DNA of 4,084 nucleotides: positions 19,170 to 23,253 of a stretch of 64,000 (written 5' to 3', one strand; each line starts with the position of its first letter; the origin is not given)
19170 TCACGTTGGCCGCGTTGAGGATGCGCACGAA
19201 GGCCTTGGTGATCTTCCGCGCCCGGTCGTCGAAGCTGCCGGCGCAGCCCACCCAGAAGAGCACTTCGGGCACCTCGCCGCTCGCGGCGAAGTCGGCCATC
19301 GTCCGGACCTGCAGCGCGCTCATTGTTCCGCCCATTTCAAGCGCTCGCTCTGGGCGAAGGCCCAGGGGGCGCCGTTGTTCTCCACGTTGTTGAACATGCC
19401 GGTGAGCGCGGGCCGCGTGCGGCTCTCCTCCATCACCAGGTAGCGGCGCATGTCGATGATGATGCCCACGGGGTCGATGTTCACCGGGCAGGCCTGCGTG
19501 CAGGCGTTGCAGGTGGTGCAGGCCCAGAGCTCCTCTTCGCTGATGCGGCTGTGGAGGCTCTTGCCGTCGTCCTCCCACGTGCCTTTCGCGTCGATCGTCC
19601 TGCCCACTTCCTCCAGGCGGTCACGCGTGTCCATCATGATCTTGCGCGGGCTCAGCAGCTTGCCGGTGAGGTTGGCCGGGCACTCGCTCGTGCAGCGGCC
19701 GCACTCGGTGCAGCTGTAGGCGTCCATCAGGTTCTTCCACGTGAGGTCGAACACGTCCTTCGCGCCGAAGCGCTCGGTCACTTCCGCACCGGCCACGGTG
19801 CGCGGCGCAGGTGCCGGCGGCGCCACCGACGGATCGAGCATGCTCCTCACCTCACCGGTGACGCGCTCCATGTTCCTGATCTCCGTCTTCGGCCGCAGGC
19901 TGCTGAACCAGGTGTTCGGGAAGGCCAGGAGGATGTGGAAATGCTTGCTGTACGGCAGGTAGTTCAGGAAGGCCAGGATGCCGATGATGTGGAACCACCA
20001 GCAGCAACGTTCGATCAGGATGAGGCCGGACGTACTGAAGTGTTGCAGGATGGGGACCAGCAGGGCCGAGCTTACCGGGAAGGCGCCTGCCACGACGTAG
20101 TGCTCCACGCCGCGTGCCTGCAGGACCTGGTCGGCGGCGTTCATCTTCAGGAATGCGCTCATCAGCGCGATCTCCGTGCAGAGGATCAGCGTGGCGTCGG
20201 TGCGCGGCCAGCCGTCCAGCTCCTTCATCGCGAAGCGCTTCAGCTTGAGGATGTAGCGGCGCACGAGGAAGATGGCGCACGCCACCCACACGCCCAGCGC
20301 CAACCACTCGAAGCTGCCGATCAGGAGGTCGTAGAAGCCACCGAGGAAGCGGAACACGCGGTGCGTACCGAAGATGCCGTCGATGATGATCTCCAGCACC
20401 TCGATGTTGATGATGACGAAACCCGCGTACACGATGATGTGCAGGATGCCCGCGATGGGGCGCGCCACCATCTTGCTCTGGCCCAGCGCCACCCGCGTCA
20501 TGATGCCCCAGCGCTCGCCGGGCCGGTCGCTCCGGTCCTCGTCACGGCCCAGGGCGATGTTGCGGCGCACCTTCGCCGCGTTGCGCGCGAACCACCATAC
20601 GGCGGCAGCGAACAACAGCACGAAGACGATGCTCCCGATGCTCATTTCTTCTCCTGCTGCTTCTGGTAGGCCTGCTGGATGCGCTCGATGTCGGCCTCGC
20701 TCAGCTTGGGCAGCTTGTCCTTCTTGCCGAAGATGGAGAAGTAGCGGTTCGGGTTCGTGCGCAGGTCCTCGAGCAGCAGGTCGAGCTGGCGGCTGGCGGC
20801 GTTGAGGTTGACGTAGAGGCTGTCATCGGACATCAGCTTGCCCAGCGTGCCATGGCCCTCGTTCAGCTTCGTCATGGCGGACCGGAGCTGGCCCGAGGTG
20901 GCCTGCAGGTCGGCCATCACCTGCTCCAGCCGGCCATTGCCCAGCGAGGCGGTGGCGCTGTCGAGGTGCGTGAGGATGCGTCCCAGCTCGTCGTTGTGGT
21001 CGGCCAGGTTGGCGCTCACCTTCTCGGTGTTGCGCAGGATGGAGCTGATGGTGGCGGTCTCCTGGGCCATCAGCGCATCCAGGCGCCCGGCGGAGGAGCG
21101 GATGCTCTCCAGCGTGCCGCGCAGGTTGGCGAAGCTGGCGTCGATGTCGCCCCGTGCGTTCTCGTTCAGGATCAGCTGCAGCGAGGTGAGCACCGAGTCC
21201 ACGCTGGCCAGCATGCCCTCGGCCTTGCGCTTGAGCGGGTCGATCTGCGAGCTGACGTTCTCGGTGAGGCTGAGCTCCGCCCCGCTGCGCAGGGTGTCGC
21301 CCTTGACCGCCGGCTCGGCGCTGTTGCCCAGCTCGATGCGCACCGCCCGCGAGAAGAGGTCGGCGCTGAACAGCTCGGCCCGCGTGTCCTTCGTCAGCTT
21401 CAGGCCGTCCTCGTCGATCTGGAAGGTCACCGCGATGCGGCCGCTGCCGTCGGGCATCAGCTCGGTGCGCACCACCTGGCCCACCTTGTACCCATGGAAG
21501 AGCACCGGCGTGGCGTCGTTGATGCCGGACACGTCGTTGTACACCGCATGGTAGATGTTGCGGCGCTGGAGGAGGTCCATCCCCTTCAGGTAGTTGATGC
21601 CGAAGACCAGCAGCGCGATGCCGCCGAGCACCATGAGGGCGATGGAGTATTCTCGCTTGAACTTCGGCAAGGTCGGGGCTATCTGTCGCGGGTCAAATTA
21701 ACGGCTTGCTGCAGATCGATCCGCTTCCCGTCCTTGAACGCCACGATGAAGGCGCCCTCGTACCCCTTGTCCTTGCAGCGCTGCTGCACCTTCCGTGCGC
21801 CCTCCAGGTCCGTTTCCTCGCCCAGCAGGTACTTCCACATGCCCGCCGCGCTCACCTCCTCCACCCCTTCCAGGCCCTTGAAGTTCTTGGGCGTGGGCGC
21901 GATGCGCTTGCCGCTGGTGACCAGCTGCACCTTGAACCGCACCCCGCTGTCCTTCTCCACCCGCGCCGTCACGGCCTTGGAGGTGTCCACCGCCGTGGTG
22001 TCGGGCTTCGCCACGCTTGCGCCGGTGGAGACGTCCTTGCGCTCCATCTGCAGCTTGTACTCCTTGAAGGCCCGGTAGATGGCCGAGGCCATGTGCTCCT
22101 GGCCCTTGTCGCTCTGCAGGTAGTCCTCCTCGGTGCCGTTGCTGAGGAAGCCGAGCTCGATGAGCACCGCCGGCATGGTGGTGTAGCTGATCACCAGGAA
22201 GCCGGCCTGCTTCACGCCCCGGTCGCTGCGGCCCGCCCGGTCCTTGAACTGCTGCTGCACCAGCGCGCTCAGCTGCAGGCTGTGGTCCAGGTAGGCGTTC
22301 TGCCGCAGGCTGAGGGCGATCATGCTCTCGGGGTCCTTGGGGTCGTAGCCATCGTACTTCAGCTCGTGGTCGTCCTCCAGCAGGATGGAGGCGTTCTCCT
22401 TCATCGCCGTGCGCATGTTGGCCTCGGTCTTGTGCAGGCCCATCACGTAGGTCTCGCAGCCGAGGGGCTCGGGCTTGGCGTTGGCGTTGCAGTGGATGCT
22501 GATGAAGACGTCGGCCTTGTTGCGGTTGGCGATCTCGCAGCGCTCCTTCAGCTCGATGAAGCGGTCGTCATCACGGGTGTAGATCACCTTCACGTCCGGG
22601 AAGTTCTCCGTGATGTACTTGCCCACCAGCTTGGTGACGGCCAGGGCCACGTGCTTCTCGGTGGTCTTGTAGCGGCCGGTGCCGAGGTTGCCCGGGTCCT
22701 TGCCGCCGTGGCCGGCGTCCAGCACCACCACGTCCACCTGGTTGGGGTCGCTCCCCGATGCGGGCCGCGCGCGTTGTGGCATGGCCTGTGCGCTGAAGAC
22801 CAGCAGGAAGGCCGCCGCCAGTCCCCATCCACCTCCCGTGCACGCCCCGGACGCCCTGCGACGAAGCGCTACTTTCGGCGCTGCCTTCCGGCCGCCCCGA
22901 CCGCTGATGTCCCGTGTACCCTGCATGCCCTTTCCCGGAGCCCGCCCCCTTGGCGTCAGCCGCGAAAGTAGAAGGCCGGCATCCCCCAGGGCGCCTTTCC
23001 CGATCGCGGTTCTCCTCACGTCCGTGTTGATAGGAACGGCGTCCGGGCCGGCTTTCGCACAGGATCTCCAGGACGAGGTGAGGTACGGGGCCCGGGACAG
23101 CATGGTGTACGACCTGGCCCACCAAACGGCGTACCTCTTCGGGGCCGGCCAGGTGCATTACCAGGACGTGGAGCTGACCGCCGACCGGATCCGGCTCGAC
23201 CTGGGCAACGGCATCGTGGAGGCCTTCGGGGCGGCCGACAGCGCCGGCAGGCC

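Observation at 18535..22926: Orphan MlaD/MCE gene translationally coupled to a membrane heterodisulfide-reductase-like Fe-S pair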

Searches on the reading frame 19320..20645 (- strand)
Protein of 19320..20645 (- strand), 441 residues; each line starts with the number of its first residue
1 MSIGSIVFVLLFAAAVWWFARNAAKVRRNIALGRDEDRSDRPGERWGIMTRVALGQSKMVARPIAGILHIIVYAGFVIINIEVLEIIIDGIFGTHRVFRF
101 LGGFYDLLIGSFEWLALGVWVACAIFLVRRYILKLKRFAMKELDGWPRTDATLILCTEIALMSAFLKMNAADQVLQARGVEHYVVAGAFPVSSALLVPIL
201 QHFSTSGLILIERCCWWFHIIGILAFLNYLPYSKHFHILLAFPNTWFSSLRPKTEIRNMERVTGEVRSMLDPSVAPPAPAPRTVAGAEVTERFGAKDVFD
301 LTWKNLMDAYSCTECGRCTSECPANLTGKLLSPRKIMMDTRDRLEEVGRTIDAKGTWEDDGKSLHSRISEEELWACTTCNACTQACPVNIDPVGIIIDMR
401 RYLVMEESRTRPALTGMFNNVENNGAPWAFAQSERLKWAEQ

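Call 4: search_protein_families(library=pfam, proteins=[window:19320-20645:-], max_evalue=0.01)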
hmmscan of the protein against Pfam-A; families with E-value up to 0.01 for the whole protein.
window:19320-20645:- (441 aa): 15 families
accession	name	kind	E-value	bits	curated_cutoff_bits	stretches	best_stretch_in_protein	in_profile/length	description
PF13187.11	Fer4_9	-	1.4e-11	44.7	27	1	312-389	2-50/52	4Fe-4S dicluster domain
PF13183.11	Fer4_8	-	4.9e-11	43.4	27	2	309-390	2-68/68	4Fe-4S dicluster domain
PF13237.11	Fer4_10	-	2.3e-08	34.3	25.5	1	308-387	5-53/53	4Fe-4S dicluster domain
PF12797.12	Fer4_2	-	3.4e-08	33.3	24.5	1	303-324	1-22/22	4Fe-4S binding domain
PF13534.11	Fer4_17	-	2.8e-07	31.4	22.2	2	311-391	1-61/61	4Fe-4S dicluster domain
PF13484.11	Fer4_16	-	2e-06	28.9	30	1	312-389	2-66/66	4Fe-4S double cluster binding domain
PF12838.12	Fer4_7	-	8.7e-06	26.6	27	1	311-390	1-52/52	4Fe-4S dicluster domain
PF14697.11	Fer4_21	-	4.8e-05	23.8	35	0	375-388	40-53/59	4Fe-4S dicluster domain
PF00037.32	Fer4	-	5.6e-05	23.2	21.1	1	309-325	5-21/24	4Fe-4S binding domain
PF17179.9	Fer4_22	-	6.9e-05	24.1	27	0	302-325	71-94/95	4Fe-4S dicluster domain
PF12837.12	Fer4_6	-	9.3e-05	22.6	25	1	307-325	4-22/24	4Fe-4S binding domain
PF12800.12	Fer4_4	-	0.00043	20.8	24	0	310-324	2-16/17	4Fe-4S binding domain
PF12798.12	Fer4_3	-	0.00054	21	27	0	376-390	1-15/15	4Fe-4S binding domain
PF13746.11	Fer4_18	-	0.0011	19.6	27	0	368-391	53-76/114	4Fe-4S dicluster domain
PF25160.1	LdpA_Fe-S-bd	-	0.0074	16.5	27.6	0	311-326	27-42/49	LdpA Fe-S cluster-binding domain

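Call 5: search_protein_families(library=ncbifam, proteins=[window:19320-20645:-], max_evalue=0.01)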
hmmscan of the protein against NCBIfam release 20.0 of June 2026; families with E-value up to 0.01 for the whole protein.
window:19320-20645:- (441 aa): 41 families (the best 25 are shown)
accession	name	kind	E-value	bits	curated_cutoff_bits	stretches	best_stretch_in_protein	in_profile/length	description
TIGR03290.1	CoB_CoM_SS_C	equivalog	3.7e-11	43.2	160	1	367-406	39-78/144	CoB--CoM heterodisulfide reductase subunit C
TIGR00384.1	dhsB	subfamily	3.5e-09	36.5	88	1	305-396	135-218/222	succinate dehydrogenase and fumarate reductase iron-sulfur protein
NF004898.0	PRK06259.1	equivalog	9.8e-09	34.3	385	1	304-424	128-236/488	fumarate reductase (CoM/CoB) subunit TfrB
NF009226.0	PRK12576.1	equivalog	1e-08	34.9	344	1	281-408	125-242/317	succinate dehydrogenase/fumarate reductase iron-sulfur subunit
NF004616.0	PRK05950.1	subfamily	1.7e-08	33.9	228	1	304-406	141-236/238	succinate dehydrogenase iron-sulfur subunit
NF009227.0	PRK12577.1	equivalog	4.6e-07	28.8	349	1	306-408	148-243/330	succinate dehydrogenase/fumarate reductase iron-sulfur subunit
NF038018.1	qmoC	equivalog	5.6e-07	29.3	300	1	369-408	57-96/360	quinone-interacting membrane-bound oxidoreductase complex subunit QmoC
NF041779.1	hetero_SS_HdrC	equivalog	6.8e-07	28.9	350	1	311-407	32-106/198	ferredoxin:CoB-CoM heterodisulfide reductase subunit HdrC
TIGR00273.1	TIGR00273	equivalog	1.5e-06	27.4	444.8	1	374-409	343-377/432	LutB/LldF family L-lactate oxidation iron-sulfur protein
NF041890.1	hdrC_Methbact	equivalog_domain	4.3e-06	26.4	270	1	305-393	24-91/192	ferredoxin:CoB-CoM heterodisulfide reductase subunit HdrC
TIGR01945.1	rnfC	subfamily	5e-06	25.3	245.95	0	368-395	357-384/435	RnfABCDGE type electron transport complex subunit C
NF040864.1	HgcB_ferredoxin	equivalog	3.9e-05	23.4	99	0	305-325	39-59/93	mercury methylation ferredoxin HgcB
NF058577.1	FdxA_fam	equivalog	4.3e-05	23.6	65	1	307-324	33-50/52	4Fe-4S ferredoxin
NF005746.0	PRK07570.1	subfamily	4.9e-05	22.7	243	1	305-403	152-240/250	succinate dehydrogenase/fumarate reductase iron-sulfur subunit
NF008369.0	PRK11168.1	equivalog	6.1e-05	22.1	278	0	369-406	53-90/401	anaerobic glycerol-3-phosphate dehydrogenase subunit C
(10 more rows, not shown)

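Call 15: find_homologous_proteins(query=window:19320-20645:-)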
Query window:19320-20645:- (441 aa): 8000 proteins with E <= 0.001 among 8000 candidates; the best 120 are listed.
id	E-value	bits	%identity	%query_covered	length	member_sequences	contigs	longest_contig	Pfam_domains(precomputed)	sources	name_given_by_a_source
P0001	3.2e-277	938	90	99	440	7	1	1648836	PF12797.13,PF00037.33,PF13484.12,PF12838.13,PF13534.12,PF13237.12,PF13183.12,PF13187.12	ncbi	ncbi:MAG: (Fe-S)-binding protein [Flavobacteriales bacterium]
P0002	4.3e-270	914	90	100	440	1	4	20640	PF14697.12,PF12797.13,PF13484.12,PF12838.13,PF13534.12,PF13237.12,PF13183.12,PF13187.12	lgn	-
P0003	4.1e-260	882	86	100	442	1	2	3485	PF12797.13,PF13484.12,PF12838.13,PF13534.12,PF13237.12,PF13183.12,PF13187.12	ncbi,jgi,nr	ncbi:MAG TPA: 4Fe-4S dicluster domain-containing protein [Flavobacteriales bacterium]|jgi:heterodisu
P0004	1.0e-255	867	85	100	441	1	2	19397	PF12797.13,PF13484.12,PF12838.13,PF13534.12,PF13237.12,PF13183.12,PF13187.12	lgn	-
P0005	6.2e-247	838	81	99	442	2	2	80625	PF14697.12,PF17179.10,PF12797.13,PF13484.12,PF12838.13,PF13534.12,PF13237.12,PF13183.12,PF13187.12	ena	-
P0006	4.7e-246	835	82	100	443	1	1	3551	PF12797.13,PF13484.12,PF12838.13,PF13534.12,PF13237.12,PF13183.12,PF13187.12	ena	-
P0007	2.4e-244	830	80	100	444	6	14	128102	PF12797.13,PF13484.12,PF12838.13,PF13534.12,PF13237.12,PF13183.12,PF13187.12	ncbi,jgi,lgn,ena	jgi:heterodisulfide reductase subunit C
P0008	4.6e-244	829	81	100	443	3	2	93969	PF17179.10,PF12797.13,PF13484.12,PF12838.13,PF13534.12,PF13237.12,PF13183.12,PF13187.12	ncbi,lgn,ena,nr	ncbi:MAG TPA: (Fe-S)-binding protein [Flavobacteriales bacterium]|nr:(Fe-S)-binding protein [Flavoba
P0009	1.4e-243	827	80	100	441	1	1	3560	PF14697.12,PF17179.10,PF12797.13,PF13484.12,PF12838.13,PF13534.12,PF13237.12,PF13183.12,PF13187.12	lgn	-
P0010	1.8e-243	827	80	100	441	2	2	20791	PF14697.12,PF17179.10,PF12797.13,PF13484.12,PF12838.13,PF13534.12,PF13237.12,PF13183.12,PF13187.12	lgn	-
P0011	5.6e-243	825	80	100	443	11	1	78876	PF14697.12,PF12797.13,PF13484.12,PF12838.13,PF13534.12,PF13237.12,PF13183.12,PF13187.12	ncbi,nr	ncbi:MAG: 4Fe-4S dicluster domain-containing protein [Flavobacteriales bacterium]|nr:4Fe-4S dicluste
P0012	1.2e-242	824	80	99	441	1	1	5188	PF12797.13,PF13484.12,PF12838.13,PF13534.12,PF13237.12,PF13183.12,PF13187.12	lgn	-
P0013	7.5e-242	821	80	100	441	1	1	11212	PF12797.13,PF13484.12,PF12838.13,PF13534.12,PF13237.12,PF13183.12,PF13187.12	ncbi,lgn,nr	ncbi:MAG: (Fe-S)-binding protein [Flavobacteriales bacterium]|nr:(Fe-S)-binding protein [Flavobacter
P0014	9.8e-242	821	78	100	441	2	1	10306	PF12797.13,PF13484.12,PF12838.13,PF13534.12,PF13237.12,PF13183.12,PF13187.12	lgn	-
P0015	3.4e-241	819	80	100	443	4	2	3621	PF14697.12,PF12797.13,PF13484.12,PF12838.13,PF13534.12,PF13237.12,PF13183.12,PF13187.12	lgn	-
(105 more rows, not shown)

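Call 27: search_solved_structures(query=window:19320-20645:-, max_evalue=1)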
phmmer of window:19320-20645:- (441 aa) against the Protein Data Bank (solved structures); distinct sequences matched with E-value up to 1: 20.
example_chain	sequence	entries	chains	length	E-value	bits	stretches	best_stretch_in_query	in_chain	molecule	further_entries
9ojn_A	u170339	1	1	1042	2.8e-31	112.4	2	8-344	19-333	Iron-sulfur-binding reductase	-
7bkb_C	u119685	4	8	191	1.1e-06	31.3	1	367-402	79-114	CoB--CoM heterodisulfide reductase subunit C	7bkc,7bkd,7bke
9sfi_E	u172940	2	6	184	0.00064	22.2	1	310-412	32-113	H(2)/formate:CoB-CoM heterodisulfide,ferredoxin reductase subunit C2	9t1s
1kf6_B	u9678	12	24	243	0.0025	20.3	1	311-396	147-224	FUMARATE REDUCTASE IRON-SULFUR PROTEIN | Fumarate reductase iron-sulfur subunit | Fumarate reductase (Anaerobic), Fe-S subunit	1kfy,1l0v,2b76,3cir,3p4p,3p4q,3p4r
5odc_C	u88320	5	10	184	0.012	18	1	368-406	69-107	Heterodisulfide reductase, subunit C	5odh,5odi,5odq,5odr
8rvv_C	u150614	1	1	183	0.029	16.7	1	368-400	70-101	H(2):CoB-CoM heterodisulfide,ferredoxin reductase subunit C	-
8rvu_c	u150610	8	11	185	0.031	16.6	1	368-399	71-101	H(2):CoB-CoM heterodisulfide,ferredoxin reductase subunit C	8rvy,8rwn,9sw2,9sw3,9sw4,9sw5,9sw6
8a8o_C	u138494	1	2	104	0.062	15.6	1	305-333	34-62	Beta-subunit of the PAPS reductase from Methanothermococcus thermolithotrophicus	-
1yq3_B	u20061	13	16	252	0.094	15.1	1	306-405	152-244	succinate dehydrogenase Ip subunit | Succinate dehydrogenase [ubiquinone] iron-sulfur subunit, mitochondrial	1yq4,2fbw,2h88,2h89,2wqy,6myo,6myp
1clf_A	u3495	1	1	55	0.14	14.5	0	309-327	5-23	FERREDOXIN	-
8gs8_B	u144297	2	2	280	0.14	14.4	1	306-404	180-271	Succinate dehydrogenase [ubiquinone] iron-sulfur subunit, mitochondrial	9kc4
3vr8_B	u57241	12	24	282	0.17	14.2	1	306-413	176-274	Iron-sulfur subunit of succinate dehydrogenase | Succinate dehydrogenase [ubiquinone] iron-sulfur subunit, mitochondrial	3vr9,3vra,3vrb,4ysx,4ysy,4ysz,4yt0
4ytp_B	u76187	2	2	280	0.25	13.7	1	306-405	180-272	Succinate dehydrogenase [ubiquinone] iron-sulfur subunit, mitochondrial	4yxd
3abv_B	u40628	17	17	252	0.32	13.3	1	306-405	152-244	Succinate dehydrogenase [ubiquinone] iron-sulfur subunit, mitochondrial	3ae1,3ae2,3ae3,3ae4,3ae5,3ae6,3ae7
1zoy_B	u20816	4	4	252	0.34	13.2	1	306-404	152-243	Iron-sulfur protein | Succinate dehydrogenase [ubiquinone] iron-sulfur subunit, mitochondrial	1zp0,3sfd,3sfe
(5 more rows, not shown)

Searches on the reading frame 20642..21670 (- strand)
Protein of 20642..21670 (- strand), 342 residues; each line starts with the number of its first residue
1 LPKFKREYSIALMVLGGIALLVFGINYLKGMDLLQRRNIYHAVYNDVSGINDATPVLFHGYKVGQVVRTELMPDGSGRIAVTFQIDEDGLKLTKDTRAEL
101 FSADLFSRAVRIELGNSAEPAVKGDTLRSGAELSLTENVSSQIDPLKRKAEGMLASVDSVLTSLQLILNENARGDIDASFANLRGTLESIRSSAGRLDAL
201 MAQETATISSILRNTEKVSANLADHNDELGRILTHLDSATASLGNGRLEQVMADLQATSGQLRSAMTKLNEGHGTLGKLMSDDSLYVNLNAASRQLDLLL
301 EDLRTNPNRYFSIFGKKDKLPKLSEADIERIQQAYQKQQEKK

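Call 4: search_protein_families(library=pfam, proteins=[window:20642-21670:-], max_evalue=0.01)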
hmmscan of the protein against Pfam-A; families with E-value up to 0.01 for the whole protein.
window:20642-21670:- (342 aa): 1 family
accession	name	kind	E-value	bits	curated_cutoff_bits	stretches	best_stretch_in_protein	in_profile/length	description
PF02470.25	MlaD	-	1.6e-11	44.7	25.1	1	39-109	4-73/81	MlaD protein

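Call 5: search_protein_families(library=ncbifam, proteins=[window:20642-21670:-], max_evalue=0.01)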
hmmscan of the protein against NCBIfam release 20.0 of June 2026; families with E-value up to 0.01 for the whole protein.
window:20642-21670:- (342 aa): 5 families
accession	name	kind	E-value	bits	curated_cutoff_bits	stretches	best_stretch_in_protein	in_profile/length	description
TIGR00996.1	Mtu_fam_mce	paralog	2.1e-16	60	140.5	1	12-269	7-253/291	MCE family protein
TIGR04430.1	OM_asym_MlaD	equivalog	2.6e-09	37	135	1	7-129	6-129/146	outer membrane lipid asymmetry maintenance protein MlaD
NF047463.1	CllEntPrLepto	equivalog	1.7e-06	27.7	400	1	253-304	176-227/250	mammalian cell entry protein Mce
NF008070.2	PRK10807.1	equivalog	7.7e-05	21.6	525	0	216-317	435-531/542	intermembrane transport protein PqiB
TIGR04527.1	mycoplas_twoTM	subfamily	0.0031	17.3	125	0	175-270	48-167/248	MG_279/MG_280 family protein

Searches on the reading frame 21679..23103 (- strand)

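Call 4: search_protein_families(library=pfam, proteins=[window:21679-23103:-], max_evalue=0.01)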
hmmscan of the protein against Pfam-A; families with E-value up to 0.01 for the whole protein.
window:21679-23103:- (474 aa): 1 family
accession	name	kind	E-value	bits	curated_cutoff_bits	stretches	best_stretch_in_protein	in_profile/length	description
PF01520.23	Amidase_3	-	1.2e-51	175.7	27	1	126-346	1-172/174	N-acetylmuramoyl-L-alanine amidase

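Call 5: search_protein_families(library=ncbifam, proteins=[window:21679-23103:-], max_evalue=0.01)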
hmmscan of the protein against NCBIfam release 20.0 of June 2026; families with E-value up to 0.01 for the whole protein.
window:21679-23103:- (474 aa): 6 families
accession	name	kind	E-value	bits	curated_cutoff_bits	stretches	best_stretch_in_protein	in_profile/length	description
TIGR02883.1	spore_cwlD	equivalog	8e-31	107.6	221.55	2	125-243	2-130/189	N-acetylmuramoyl-L-alanine amidase CwlD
NF007751.0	PRK10431.1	equivalog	5.6e-30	104.2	532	1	112-367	178-433/445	N-acetylmuramoyl-L-alanine amidase AmiB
NF038267.1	amidase_AmiC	exception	8.3e-30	103.7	700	1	116-349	179-405/407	N-acetylmuramoyl-L-alanine amidase AmiC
NF007652.1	PRK10319.1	equivalog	7.9e-29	100.8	400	1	119-351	53-279/291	N-acetylmuramoyl-L-alanine amidase AmiA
NF038140.1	amidase_Rv3717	exception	1.6e-07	31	335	1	306-349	187-230/233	Rv3717 family N-acetylmuramoyl-L-alanine amidase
NF050040.1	horm_taper_TftA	equivalog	0.0034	16.1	500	0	278-349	112-183/450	hormogonium tapered terminus morphoprotein TftA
